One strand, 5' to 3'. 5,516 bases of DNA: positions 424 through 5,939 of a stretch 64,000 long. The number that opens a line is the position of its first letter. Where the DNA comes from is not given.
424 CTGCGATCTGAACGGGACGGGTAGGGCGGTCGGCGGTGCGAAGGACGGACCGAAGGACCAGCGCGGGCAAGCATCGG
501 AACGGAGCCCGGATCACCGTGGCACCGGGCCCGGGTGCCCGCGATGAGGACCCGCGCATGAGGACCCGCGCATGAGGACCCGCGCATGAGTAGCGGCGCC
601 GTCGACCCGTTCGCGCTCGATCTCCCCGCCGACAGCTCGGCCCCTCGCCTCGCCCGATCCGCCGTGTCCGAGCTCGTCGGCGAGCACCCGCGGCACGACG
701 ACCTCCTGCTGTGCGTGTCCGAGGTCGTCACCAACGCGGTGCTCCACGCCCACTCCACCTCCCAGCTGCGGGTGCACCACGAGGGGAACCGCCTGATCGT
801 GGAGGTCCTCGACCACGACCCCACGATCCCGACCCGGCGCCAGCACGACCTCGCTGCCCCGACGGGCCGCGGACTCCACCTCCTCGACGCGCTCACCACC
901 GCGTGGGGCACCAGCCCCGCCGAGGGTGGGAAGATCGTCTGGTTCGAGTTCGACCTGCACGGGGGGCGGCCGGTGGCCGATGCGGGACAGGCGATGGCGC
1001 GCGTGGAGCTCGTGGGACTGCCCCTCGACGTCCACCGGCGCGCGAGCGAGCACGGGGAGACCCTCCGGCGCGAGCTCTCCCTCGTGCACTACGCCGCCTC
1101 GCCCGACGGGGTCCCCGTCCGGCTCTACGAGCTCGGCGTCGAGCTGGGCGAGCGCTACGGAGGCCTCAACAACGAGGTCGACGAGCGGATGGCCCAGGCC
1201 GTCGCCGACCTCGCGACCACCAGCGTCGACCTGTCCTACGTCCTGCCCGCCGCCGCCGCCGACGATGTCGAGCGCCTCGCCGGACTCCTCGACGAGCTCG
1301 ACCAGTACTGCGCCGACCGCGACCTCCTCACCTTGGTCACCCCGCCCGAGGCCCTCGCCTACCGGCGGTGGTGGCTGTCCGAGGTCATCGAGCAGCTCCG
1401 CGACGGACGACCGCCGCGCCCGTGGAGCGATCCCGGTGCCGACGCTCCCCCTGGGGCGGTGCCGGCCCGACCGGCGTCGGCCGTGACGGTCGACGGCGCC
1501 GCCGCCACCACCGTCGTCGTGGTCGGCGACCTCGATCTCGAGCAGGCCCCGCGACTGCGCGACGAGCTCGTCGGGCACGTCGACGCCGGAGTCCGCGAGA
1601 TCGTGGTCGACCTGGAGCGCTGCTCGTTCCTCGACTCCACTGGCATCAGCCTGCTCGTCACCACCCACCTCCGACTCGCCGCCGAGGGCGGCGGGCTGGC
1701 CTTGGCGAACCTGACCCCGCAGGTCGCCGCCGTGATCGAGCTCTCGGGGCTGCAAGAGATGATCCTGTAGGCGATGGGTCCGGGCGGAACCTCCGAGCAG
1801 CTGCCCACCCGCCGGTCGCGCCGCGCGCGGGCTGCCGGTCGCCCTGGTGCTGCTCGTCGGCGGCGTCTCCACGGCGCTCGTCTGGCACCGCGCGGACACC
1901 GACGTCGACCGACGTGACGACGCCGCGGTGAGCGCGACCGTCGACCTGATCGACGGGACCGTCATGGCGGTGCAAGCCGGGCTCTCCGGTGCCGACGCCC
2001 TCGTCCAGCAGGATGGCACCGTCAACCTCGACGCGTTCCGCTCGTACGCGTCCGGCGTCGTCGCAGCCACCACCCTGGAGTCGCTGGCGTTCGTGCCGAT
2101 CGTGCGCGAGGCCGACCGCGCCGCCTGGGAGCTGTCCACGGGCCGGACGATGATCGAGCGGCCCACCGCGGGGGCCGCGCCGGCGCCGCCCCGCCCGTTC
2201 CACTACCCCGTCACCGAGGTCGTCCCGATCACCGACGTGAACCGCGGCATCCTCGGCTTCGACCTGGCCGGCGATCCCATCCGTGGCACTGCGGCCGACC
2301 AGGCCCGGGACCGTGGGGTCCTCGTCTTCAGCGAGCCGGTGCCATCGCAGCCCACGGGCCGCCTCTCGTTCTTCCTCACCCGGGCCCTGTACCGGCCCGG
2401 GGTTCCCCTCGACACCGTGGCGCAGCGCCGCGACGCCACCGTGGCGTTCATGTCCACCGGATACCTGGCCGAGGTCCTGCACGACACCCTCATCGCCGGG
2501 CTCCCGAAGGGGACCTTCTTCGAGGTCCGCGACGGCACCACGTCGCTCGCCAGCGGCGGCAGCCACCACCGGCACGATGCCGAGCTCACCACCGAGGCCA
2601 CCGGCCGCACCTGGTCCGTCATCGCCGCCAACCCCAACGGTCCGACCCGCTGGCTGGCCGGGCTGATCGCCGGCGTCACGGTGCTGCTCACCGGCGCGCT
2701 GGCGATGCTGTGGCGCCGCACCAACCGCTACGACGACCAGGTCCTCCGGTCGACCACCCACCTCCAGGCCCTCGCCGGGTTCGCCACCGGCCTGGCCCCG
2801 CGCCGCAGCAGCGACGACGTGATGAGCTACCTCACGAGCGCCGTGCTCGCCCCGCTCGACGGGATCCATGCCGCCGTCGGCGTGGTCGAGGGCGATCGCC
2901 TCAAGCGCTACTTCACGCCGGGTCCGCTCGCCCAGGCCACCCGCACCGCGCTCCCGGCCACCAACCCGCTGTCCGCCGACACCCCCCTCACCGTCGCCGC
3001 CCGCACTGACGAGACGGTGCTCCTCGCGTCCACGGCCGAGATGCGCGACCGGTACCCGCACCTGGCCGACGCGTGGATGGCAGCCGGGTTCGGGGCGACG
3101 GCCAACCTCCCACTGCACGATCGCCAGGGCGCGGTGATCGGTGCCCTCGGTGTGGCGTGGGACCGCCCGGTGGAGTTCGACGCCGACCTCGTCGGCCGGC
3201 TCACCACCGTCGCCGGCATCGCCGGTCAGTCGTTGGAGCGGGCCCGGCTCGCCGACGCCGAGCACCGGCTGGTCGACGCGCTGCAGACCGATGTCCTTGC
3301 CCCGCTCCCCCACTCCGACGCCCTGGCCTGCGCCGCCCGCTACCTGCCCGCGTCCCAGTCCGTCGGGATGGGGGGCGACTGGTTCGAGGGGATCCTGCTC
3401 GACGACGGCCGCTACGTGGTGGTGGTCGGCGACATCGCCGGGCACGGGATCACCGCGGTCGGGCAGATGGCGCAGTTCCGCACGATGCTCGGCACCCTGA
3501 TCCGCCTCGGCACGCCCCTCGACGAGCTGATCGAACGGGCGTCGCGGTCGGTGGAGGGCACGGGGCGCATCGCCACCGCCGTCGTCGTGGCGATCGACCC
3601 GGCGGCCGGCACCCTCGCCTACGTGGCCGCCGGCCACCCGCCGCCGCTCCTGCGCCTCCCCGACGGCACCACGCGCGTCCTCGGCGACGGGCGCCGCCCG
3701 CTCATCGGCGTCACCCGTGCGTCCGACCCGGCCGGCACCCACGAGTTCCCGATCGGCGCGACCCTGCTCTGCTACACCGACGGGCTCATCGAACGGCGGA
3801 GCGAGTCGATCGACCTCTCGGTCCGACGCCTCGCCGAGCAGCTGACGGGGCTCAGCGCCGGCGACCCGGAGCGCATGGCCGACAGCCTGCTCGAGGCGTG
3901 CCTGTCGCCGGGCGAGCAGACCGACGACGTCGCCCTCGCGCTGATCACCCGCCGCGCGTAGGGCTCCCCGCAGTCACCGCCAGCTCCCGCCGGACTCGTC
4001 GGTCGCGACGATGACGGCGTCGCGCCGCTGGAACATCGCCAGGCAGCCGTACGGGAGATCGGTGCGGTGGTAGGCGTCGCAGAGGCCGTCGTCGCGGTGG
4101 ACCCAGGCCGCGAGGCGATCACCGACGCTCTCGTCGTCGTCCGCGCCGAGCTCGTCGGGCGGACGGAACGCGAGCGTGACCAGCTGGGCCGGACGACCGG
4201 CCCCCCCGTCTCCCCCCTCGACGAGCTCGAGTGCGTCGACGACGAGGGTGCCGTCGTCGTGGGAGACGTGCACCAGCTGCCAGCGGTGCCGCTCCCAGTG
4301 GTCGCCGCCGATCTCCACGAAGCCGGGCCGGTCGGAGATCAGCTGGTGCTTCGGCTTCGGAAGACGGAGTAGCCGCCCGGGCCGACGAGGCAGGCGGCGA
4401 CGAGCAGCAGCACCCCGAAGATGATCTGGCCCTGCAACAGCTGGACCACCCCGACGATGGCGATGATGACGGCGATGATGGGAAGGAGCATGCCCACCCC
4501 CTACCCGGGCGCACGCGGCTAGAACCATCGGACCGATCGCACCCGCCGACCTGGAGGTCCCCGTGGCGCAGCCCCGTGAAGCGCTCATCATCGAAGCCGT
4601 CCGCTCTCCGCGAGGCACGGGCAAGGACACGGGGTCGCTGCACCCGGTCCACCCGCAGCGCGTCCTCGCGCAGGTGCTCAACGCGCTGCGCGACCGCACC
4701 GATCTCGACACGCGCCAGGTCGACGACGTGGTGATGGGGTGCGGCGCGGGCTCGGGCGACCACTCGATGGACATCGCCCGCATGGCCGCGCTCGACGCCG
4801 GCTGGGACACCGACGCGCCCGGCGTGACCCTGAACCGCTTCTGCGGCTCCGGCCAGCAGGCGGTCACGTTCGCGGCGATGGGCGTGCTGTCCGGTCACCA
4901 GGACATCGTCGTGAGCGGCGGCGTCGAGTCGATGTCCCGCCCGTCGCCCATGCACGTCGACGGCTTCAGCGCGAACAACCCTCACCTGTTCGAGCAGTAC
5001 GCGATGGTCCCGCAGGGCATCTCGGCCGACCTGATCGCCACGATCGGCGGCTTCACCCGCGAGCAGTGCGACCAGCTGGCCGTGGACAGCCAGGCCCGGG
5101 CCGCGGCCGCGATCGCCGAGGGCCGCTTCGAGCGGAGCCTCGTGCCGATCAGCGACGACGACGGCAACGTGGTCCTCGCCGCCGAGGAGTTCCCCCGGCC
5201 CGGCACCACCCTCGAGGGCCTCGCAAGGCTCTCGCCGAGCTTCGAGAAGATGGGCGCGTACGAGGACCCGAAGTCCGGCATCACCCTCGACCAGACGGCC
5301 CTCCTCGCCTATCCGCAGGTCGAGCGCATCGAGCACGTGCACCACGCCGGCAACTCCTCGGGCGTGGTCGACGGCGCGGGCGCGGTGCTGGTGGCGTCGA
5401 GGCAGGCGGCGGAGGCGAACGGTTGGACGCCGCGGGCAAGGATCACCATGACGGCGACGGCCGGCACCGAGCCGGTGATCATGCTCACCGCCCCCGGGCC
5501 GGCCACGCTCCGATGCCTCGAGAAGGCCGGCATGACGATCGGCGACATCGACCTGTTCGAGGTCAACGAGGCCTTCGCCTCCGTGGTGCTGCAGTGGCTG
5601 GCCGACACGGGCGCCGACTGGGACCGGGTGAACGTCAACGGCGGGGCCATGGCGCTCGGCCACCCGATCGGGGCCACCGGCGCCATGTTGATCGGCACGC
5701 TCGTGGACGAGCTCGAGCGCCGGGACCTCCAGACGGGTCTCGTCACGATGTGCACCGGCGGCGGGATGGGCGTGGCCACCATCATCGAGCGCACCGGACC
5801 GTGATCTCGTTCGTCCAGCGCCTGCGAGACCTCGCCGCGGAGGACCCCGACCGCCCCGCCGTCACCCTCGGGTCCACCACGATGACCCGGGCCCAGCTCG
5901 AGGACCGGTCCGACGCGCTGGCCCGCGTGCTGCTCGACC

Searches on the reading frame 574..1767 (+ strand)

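Call 47: search_protein_families(library=pfam, proteins=[window:574-1767:+], max_evalue=0.001)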
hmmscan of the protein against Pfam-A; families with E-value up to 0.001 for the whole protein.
window:574-1767:+ (398 aa): 4 families
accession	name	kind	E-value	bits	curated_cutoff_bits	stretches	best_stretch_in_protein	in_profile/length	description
PF13466.11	STAS_2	-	1.9e-15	57.3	29.2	1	314-394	1-80/80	STAS domain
PF01740.26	STAS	-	1.9e-15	56.9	22.6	1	309-397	10-97/106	STAS domain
PF13581.12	HATPase_c_2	-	1.1e-08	35.6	27.4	1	36-124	24-125/127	Histidine kinase-like ATPase domain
PF02518.31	HATPase_c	-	1.2e-05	26.1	26.4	1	42-128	4-109/111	Histidine kinase-, DNA gyrase B-, and HSP90-like ATPase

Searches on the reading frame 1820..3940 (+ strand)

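Call 47: search_protein_families(library=pfam, proteins=[window:1820-3940:+], max_evalue=0.001)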
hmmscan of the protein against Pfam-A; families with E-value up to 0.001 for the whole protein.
window:1820-3940:+ (707 aa): 3 families
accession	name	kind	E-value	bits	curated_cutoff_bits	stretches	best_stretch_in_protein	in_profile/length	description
PF07228.17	SpoIIE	-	1.2e-39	136.7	25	1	528-706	1-186/192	Stage II sporulation protein E (SpoIIE)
PF03924.19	CHASE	-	6.3e-22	78.7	25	1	68-241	3-181/189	CHASE domain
PF13185.12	GAF_2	-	1.3e-08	35.6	28.6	1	329-473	2-136/136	GAF domain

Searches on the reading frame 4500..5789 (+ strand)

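Call 47: search_protein_families(library=pfam, proteins=[window:4500-5789:+], max_evalue=0.001)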
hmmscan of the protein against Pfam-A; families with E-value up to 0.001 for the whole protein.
window:4500-5789:+ (430 aa): 3 families
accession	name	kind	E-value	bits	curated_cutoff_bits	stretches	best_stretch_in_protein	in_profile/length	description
PF00108.29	Thiolase_N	-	2.8e-48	165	26.4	1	29-253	2-238/260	Thiolase, N-terminal domain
PF02803.24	Thiolase_C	-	3.2e-43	146.7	27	1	310-430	2-122/123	Thiolase, C-terminal domain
PF22691.2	Thiolase_C_1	-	8.6e-05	22.7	28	0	327-371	15-59/144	Thiolase C-terminal domain-like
